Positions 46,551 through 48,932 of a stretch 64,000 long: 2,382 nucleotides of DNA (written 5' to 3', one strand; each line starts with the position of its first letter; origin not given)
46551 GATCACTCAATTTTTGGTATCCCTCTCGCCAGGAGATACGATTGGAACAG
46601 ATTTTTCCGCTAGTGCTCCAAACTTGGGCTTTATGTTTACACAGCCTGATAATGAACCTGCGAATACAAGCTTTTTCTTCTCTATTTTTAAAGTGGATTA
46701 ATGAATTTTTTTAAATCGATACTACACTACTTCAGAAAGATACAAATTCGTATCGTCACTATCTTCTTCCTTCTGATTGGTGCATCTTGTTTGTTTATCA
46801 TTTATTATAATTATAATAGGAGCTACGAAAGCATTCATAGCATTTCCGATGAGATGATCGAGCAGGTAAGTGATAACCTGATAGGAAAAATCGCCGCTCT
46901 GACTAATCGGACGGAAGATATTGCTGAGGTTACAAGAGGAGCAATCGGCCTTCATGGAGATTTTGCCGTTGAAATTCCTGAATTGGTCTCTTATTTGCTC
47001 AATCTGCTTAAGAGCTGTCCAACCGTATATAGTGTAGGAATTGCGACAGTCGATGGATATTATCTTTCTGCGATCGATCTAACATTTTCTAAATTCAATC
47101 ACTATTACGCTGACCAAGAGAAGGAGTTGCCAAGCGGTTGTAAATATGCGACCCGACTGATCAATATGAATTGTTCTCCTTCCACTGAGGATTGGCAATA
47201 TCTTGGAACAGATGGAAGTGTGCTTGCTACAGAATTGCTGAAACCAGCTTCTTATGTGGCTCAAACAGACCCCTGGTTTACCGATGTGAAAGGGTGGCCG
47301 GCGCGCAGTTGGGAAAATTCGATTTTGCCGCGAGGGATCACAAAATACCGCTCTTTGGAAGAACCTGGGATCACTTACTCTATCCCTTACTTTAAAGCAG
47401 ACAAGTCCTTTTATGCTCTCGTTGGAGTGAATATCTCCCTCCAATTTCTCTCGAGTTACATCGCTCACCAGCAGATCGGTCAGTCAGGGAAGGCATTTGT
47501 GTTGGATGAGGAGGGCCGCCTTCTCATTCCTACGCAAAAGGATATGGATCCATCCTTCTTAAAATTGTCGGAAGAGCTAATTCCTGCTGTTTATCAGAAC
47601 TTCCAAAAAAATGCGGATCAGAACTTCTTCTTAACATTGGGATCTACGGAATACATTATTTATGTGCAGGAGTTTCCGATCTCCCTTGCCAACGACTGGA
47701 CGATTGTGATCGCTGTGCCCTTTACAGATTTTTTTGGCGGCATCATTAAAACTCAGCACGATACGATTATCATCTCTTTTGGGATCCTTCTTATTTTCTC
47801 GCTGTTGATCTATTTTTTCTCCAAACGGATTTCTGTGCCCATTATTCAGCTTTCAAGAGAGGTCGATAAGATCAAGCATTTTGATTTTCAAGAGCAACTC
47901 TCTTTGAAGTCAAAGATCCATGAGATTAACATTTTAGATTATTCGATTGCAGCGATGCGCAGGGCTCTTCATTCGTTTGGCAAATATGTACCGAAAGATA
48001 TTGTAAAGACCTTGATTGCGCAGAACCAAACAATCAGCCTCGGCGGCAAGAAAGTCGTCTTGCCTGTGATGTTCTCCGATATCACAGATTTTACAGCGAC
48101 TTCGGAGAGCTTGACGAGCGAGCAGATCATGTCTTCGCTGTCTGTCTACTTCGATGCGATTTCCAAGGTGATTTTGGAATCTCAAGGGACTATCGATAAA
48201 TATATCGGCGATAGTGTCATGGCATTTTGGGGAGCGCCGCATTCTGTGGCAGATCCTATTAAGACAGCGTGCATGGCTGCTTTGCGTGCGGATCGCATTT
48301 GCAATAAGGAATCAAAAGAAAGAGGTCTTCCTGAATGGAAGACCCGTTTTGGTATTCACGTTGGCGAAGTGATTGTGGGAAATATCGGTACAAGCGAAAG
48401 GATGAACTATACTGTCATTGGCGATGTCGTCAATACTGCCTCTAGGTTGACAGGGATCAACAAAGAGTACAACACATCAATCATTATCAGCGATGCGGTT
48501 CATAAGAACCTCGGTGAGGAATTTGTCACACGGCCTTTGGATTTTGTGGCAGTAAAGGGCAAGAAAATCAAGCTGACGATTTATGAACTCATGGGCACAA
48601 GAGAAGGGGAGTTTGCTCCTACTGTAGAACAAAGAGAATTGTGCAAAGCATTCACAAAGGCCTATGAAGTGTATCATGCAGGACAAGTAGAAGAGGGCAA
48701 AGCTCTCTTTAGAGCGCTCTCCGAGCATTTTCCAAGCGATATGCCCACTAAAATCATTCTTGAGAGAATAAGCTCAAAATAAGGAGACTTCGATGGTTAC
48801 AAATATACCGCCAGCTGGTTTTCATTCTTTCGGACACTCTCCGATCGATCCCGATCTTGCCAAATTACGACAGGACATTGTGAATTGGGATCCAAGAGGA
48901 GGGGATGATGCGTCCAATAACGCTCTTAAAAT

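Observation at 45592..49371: Operon coupling two secreted C1q/TNF-like proteins to a Cache-HAMP class III adenylate cyclase (plus an orphan)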

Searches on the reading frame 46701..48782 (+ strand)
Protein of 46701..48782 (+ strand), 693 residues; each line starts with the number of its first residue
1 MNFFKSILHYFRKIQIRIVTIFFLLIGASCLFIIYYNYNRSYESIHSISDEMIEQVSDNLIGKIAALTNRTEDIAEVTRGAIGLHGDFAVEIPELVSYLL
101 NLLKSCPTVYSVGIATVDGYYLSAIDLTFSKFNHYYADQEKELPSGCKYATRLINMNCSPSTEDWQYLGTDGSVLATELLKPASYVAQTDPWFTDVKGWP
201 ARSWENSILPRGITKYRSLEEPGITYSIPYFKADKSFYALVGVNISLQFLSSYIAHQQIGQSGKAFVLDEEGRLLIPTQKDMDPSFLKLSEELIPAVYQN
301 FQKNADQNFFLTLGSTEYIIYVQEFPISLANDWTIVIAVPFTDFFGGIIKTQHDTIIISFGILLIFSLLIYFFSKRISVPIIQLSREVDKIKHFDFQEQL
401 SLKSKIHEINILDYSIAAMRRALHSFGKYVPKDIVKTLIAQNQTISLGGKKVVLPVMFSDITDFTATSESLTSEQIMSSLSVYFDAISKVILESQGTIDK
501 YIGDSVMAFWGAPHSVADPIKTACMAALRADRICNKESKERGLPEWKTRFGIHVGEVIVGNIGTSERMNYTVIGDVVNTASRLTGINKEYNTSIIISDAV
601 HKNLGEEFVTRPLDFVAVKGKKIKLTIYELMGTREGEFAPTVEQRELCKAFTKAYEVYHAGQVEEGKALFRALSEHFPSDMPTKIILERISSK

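Call 3: search_protein_families(library=pfam, proteins=[window:46701-48782:+], max_evalue=1)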
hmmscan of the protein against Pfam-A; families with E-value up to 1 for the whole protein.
window:46701-48782:+ (693 aa): 4 families
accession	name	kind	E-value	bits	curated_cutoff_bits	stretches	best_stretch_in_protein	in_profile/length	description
PF00211.25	Guanylate_cyc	-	2.5e-20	73.3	21.9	1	456-630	11-181/183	Adenylate and Guanylate cyclase catalytic domain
PF02743.24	dCache_1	-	4e-10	40.1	45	1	220-337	122-239/240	Cache domain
PF17201.10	Cache_3-Cache_2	-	0.00053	19.8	27.7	1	241-346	180-291/299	Cache 3/Cache 2 fusion domain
PF06637.16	PV-1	-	0.3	10.2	30.1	1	9-75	22-88/439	PV-1 protein (PLVAP)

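Call 4: search_protein_families(library=ncbifam, proteins=[window:46701-48782:+], max_evalue=1)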
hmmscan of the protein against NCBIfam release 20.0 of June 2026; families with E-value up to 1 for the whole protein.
window:46701-48782:+ (693 aa): 6 families
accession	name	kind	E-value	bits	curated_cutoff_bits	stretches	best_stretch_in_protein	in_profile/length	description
NF052458.1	PhdiestGepA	equivalog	2.8e-08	32.4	1200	1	299-425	290-416/840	phosphodiesterase GepA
TIGR03903.1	TOMM_kin_cyc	equivalog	7.3e-08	30.7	705.75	1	482-634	320-466/1267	TOMM system kinase/cyclase fusion protein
NF045901.1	HisKinLetSLeg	equivalog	0.00048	18.2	1650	1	356-421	182-245/906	two-component system sensor histidine kinase LetS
TIGR00580.2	mfd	equivalog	0.0065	14.9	800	1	370-465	27-118/907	transcription-repair coupling factor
NF008184.0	PRK10935.1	equivalog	0.087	11.4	553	1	358-426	157-225/565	nitrate/nitrite two-component system sensor histidine kinase NarQ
NF050111.1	TransRegSACE7040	equivalog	0.19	11.6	250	1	40-96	40-96/186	SACE_7040 family transcriptional regulator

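Call 16: search_solved_structures(query=window:46701-48782:+, max_evalue=0.001, show_alignments=2)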
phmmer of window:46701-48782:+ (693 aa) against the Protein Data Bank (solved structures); distinct sequences matched with E-value up to 0.001: 48.
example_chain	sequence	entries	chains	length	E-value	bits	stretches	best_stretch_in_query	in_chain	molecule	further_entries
6fht_A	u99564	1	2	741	1.1e-28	103.3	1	420-635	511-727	Bacteriophytochrome,Adenylate cyclase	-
3r5g_A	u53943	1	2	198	1.3e-24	89.8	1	452-634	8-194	CyaB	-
2w01_A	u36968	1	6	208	6.1e-24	87.6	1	446-635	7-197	ADENYLATE CYCLASE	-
1wc1_A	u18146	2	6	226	3.7e-22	81.7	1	444-620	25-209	ADENYLATE CYCLASE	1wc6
1wc0_A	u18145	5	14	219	9.6e-22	80.3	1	453-620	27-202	ADENYLATE CYCLASE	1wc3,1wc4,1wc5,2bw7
5x4t_A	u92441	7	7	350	4.3e-21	78.2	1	418-630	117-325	Photoactivated adenylyl cyclase | Family 3 adenylate cyclase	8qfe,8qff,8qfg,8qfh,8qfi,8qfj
9f1z_A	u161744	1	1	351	4.3e-21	78.2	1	418-630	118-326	Family 3 adenylate cyclase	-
5x4u_A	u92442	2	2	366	4.8e-21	78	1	418-630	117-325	Photoactivated adenylyl cyclase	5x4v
4yus_A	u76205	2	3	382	5.5e-21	77.8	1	418-630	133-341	Family 3 adenylate cyclase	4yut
9f1w_A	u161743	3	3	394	6e-21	77.7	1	419-630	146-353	Family 3 adenylate cyclase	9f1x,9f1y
6aoa_A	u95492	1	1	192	1.4e-16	63.2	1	454-633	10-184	Bacterio-rhodopsin/guanylyl cyclase 1 fusion protein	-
6ao9_A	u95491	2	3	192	3.2e-16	62.1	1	454-633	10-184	Bacterio-rhodopsin/guanylyl cyclase 1 fusion protein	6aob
5mbk_A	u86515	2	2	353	5.4e-16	61.3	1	421-630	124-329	Beta subunit of photoactivated adenylyl cyclase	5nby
5m27_A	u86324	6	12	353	5.4e-16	61.3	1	421-630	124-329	Beta subunit of photoactivated adenylyl cyclase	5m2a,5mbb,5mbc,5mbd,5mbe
5mbj_A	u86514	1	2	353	6e-16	61.2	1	425-630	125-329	Beta subunit of photoactivated adenylyl cyclase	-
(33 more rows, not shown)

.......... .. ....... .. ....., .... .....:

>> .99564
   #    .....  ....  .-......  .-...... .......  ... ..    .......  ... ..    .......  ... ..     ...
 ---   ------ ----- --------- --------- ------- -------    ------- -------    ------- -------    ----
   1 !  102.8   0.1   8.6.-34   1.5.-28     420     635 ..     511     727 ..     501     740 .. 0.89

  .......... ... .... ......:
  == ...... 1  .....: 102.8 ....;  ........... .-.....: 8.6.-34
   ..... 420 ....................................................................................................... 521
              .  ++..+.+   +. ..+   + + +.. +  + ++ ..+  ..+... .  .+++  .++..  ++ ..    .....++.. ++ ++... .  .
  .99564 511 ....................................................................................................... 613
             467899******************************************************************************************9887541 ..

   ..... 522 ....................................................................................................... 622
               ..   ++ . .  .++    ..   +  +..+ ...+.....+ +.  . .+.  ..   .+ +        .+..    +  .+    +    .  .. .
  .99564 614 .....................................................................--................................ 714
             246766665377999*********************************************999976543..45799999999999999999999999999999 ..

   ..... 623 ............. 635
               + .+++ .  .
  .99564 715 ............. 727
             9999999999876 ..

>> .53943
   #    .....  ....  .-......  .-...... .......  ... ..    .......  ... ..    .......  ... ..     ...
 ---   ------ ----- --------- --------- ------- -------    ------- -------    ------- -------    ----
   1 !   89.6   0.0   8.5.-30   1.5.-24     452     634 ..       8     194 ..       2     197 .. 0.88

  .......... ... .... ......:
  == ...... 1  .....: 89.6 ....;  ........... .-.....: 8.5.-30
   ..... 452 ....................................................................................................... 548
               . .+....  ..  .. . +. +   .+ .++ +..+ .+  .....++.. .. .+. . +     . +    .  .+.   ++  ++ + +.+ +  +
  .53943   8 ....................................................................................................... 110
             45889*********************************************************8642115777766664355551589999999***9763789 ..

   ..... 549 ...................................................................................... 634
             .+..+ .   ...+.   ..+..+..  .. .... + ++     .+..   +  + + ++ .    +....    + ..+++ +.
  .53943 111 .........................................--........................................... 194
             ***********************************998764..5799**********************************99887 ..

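Call 41: find_homologous_proteins(query=window:46701-48779:+, max_evalue=1e-20)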
Query window:46701-48779:+ (693 aa): 226 proteins with E <= 1e-20 among 8000 candidates; the best 120 are listed.
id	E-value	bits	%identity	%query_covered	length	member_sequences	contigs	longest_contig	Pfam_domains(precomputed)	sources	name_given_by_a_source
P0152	0.0e+0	1560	100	100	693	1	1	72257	PF02743.25,PF00211.26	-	-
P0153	0.0e+0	1021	64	100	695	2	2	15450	PF02743.25,PF00211.26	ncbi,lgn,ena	-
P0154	0.0e+0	1012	64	99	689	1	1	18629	PF17201.11,PF02743.25,PF00211.26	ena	-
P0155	0.0e+0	1011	63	99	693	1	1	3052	PF17201.11,PF02743.25,PF00211.26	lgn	-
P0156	1.3e-295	1000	65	95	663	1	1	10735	PF02743.25,PF22673.3,PF00211.26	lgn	-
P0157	2.3e-295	999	64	97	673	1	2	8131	PF02743.25,PF00211.26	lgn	-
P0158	6.6e-293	991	65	95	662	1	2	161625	PF02743.25,PF00211.26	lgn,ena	-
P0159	4.6e-276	936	63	91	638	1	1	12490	PF17201.11,PF02743.25,PF22673.3,PF00211.26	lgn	-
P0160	2.3e-228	778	51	98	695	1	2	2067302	PF02743.25,PF22673.3,PF00211.26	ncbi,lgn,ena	-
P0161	7.5e-205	700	46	99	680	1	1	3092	PF02743.25,PF22673.3,PF00211.26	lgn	-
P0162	2.9e-179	616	42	100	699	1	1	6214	PF02743.25,PF00211.26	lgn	-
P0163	6.9e-179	615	44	94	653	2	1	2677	PF02743.25,PF00211.26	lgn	-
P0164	3.1e-163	563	55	65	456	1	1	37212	PF00211.26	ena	-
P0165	2.1e-159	550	39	99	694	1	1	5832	PF02743.25,PF00211.26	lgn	-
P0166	8.9e-158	545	41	98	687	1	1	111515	PF02743.25,PF00211.26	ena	-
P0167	9.5e-158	545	40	98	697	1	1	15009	PF02743.25,PF22673.3,PF00211.26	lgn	-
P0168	8.4e-157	542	41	99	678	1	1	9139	PF02743.25,PF22673.3,PF00211.26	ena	-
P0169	9.1e-152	525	40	98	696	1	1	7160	PF02743.25,PF22673.3,PF00211.26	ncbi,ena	-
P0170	2.3e-150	520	40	99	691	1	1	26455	PF17201.11,PF02743.25,PF22673.3,PF00211.26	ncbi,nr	ncbi:MAG: cache domain-containing protein [Chlamydiae bacterium]|nr:cache domain-containing protein 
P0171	8.7e-146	505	39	96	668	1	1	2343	PF17201.11,PF02743.25,PF22673.3,PF00211.26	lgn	-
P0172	1.5e-142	494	37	98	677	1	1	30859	PF02743.25,PF22673.3,PF00211.26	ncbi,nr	ncbi:MAG: hypothetical protein JSS32_10370 [Verrucomicrobia bacterium]|nr:hypothetical protein [Verr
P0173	8.2e-141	489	38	98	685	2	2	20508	PF02743.25,PF22673.3,PF00211.26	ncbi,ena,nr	ncbi:MAG TPA: hypothetical protein DCE71_02225 [Parachlamydiales bacterium]|nr:hypothetical protein 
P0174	5.8e-140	486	37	100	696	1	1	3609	PF02743.25,PF00211.26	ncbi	-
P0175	4.3e-139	483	38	98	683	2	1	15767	PF02743.25,PF22673.3,PF00211.26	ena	-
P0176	4.4e-138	480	39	98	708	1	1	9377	PF02743.25,PF22673.3,PF00211.26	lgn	-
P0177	1.5e-136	475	37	93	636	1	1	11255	PF02743.25,PF22673.3,PF00211.26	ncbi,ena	-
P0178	3.0e-135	470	37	98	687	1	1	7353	PF02743.25,PF22673.3,PF00211.26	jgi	-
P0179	2.4e-133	464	37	100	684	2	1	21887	PF02743.25,PF22673.3,PF00211.26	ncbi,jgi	jgi:adenylate cyclase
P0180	6.4e-132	459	37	98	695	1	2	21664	PF02743.25,PF22673.3,PF00211.26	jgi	jgi:adenylate cyclase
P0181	7.3e-132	459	37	98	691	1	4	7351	PF02743.25,PF22673.3,PF00211.26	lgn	-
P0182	9.1e-132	459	36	98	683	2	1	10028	PF17201.11,PF02743.25,PF22673.3,PF00211.26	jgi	jgi:adenylate cyclase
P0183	4.0e-130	453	39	90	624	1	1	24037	PF02743.25,PF22673.3,PF00211.26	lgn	-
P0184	4.5e-129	450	35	98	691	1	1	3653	PF02743.25,PF22673.3,PF00211.26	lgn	-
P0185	7.6e-129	449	37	100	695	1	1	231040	PF02743.25,PF22673.3,PF00211.26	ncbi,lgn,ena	-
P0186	2.3e-127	444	39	85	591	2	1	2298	PF17201.11,PF02743.25,PF22673.3,PF00211.26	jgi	jgi:adenylate cyclase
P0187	4.0e-103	364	31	98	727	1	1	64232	PF02743.25,PF22673.3,PF00211.26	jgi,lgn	-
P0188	1.2e-100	356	32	96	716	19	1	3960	PF02743.25,PF22673.3,PF00211.26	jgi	jgi:adenylate cyclase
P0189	8.1e-94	333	31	94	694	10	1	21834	PF02743.25,PF00211.26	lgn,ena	-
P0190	3.0e-91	325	32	93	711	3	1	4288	PF02743.25,PF00211.26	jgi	jgi:adenylate cyclase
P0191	2.7e-89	318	32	94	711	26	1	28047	PF02743.25,PF00211.26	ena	-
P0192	1.0e-86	310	32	86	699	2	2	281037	PF02743.25,PF22673.3,PF00211.26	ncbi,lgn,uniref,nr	ncbi:cache domain-containing protein [Aquicella lusitana]|uniref:Adenylate cyclase n=1 Tax=Aquicella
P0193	1.0e-84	303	32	89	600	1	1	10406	PF02743.25,PF22673.3,PF00211.26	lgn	-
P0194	1.7e-81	293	32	78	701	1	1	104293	PF17201.11,PF02743.25,PF22673.3,PF00211.26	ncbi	ncbi:MAG: adenylate/guanylate cyclase domain-containing protein [Magnetospirillum sp. WYHS-4]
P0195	1.0e-79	287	31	98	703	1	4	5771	PF02743.25,PF22673.3,PF00211.26,PF07719.24,PF13174.13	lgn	-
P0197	3.1e-74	269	27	98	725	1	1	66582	PF02743.25,PF22673.3,PF00211.26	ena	-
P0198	2.0e-73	266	30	90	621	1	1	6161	PF02743.25,PF22673.3,PF00211.26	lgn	-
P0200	8.2e-73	264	28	92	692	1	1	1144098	PF02743.25,PF22673.3,PF00211.26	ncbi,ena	-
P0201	1.8e-72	263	31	73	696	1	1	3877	PF02743.25,PF22673.3,PF00211.26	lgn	-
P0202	3.7e-62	229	31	73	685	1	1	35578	PF02743.25,PF00211.26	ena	-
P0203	1.9e-61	226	30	74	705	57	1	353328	PF02743.25,PF00211.26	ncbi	-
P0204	5.0e-61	225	30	73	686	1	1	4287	PF02743.25,PF00211.26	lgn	-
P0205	1.8e-60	223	30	69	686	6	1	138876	PF02743.25,PF00211.26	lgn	-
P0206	2.7e-60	223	29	73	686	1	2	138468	PF02743.25,PF00211.26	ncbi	-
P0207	5.3e-60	222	30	72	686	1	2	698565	PF02743.25,PF00211.26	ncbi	-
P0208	1.1e-59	221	31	65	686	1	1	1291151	PF02743.25,PF00211.26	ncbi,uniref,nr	ncbi:adenylate/guanylate cyclase domain-containing protein [Ruegeria halocynthiae]|uniref:adenylate/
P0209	2.4e-59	220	30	73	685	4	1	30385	PF02743.25,PF00211.26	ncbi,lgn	ncbi:MAG: adenylate/guanylate cyclase domain-containing protein [Pseudomonadota bacterium]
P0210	8.8e-59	218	30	70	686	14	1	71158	PF02743.25,PF00211.26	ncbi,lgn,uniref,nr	ncbi:adenylate/guanylate cyclase domain-containing protein [Ruegeria meonggei]|uniref:Adenylate cycl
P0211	1.1e-58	217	31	66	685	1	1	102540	PF02743.25,PF00211.26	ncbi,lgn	-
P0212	1.6e-58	217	30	73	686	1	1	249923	PF02743.25,PF00211.26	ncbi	-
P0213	3.4e-58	216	29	73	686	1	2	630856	PF02743.25,PF00211.26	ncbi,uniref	ncbi:adenylate/guanylate cyclase domain-containing protein [Ruegeria arenilitoris]|uniref:adenylate/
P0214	3.7e-58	216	29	73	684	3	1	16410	PF02743.25,PF00211.26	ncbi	-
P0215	4.9e-58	215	30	73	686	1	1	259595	PF02743.25,PF00211.26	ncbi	-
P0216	9.5e-58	214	29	72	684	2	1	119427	PF02743.25,PF00211.26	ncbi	-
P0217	1.1e-57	214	31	58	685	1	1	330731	PF02743.25,PF00211.26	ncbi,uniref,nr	ncbi:adenylate/guanylate cyclase domain-containing protein [Ruegeria arenilitoris]|uniref:adenylate/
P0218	1.1e-57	214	31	70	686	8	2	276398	PF02743.25,PF00211.26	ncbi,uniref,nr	ncbi:adenylate/guanylate cyclase domain-containing protein [Ruegeria atlantica]|uniref:adenylate/gua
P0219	1.1e-57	214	31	62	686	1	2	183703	PF02743.25,PF00211.26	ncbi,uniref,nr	ncbi:adenylate/guanylate cyclase domain-containing protein [Ruegeria arenilitoris]|uniref:adenylate/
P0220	1.9e-57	213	29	72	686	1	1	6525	PF02743.25,PF00211.26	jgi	-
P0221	2.4e-57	213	30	70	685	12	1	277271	PF02743.25,PF00211.26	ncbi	-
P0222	5.0e-57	212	31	68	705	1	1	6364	PF02743.25,PF00211.26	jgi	jgi:adenylate cyclase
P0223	1.9e-56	210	29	73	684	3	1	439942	PF02743.25,PF00211.26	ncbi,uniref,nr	ncbi:adenylate/guanylate cyclase domain-containing protein [Ruegeria atlantica]|uniref:adenylate/gua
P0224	2.5e-56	210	28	73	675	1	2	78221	PF02743.25,PF00211.26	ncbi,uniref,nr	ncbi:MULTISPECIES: adenylate/guanylate cyclase domain-containing protein [unclassified Ruegeria]|uni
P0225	2.5e-56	210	29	73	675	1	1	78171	PF02743.25,PF00211.26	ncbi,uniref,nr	ncbi:adenylate/guanylate cyclase domain-containing protein [Ruegeria sp. HKCCA6707]|uniref:adenylate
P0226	2.8e-56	209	30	70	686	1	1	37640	PF02743.25,PF00211.26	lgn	-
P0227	4.8e-56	209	29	73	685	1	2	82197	PF02743.25,PF00211.26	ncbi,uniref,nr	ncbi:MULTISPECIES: adenylate/guanylate cyclase domain-containing protein [unclassified Ruegeria]|uni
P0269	1.4e-34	138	33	39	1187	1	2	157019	PF00672.31,PF02743.25,PF22673.3,PF02518.32,PF00512.32,PF00211.26,PF00072.31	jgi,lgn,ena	jgi:two-component system sensor histidine kinase ChiS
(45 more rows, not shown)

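Call 42: find_encoding_contigs(protein=P0152, flank=3000, max_places=2)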
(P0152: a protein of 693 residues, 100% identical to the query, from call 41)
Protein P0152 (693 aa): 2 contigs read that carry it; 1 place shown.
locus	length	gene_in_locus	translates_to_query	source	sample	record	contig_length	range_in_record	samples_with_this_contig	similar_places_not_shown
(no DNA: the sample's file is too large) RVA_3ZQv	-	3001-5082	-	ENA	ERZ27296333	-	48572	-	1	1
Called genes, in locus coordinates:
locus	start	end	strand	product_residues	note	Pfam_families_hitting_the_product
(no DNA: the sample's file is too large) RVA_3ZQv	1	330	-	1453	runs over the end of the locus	-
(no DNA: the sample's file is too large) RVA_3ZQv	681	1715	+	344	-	-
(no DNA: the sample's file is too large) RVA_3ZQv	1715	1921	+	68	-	-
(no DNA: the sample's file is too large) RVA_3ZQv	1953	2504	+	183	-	-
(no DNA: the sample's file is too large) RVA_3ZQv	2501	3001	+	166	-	-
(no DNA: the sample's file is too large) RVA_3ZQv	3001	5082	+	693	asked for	PF02743:dCache_1, PF00211:Guanylate_cyc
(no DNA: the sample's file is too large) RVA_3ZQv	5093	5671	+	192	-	-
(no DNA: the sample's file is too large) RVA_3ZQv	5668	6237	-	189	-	PF02622:DUF179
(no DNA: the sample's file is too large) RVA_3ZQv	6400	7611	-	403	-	PF02470:MlaD, PF28544:Helical_needle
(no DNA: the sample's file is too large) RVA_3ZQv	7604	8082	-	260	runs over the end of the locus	PF00005:ABC_tran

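Call 43: find_encoding_contigs(protein=P0158, flank=5000, max_places=1)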
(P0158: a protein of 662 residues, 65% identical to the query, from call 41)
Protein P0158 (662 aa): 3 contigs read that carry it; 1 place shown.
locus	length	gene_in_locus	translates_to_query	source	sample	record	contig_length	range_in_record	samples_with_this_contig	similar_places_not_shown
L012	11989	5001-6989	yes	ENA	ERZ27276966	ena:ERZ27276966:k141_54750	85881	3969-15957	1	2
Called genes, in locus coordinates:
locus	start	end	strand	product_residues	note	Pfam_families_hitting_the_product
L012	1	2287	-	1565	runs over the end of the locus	-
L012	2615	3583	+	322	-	PF07585:BBP7 (faint)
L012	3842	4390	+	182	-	-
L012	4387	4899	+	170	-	-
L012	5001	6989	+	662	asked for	PF02743:dCache_1, PF00211:Guanylate_cyc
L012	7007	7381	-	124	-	-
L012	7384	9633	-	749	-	PF00515:TPR_1 (faint), PF13414:TPR_11 (weak)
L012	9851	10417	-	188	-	PF02622:DUF179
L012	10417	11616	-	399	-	PF02470:MlaD, PF28544:Helical_needle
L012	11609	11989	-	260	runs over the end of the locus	PF00005:ABC_tran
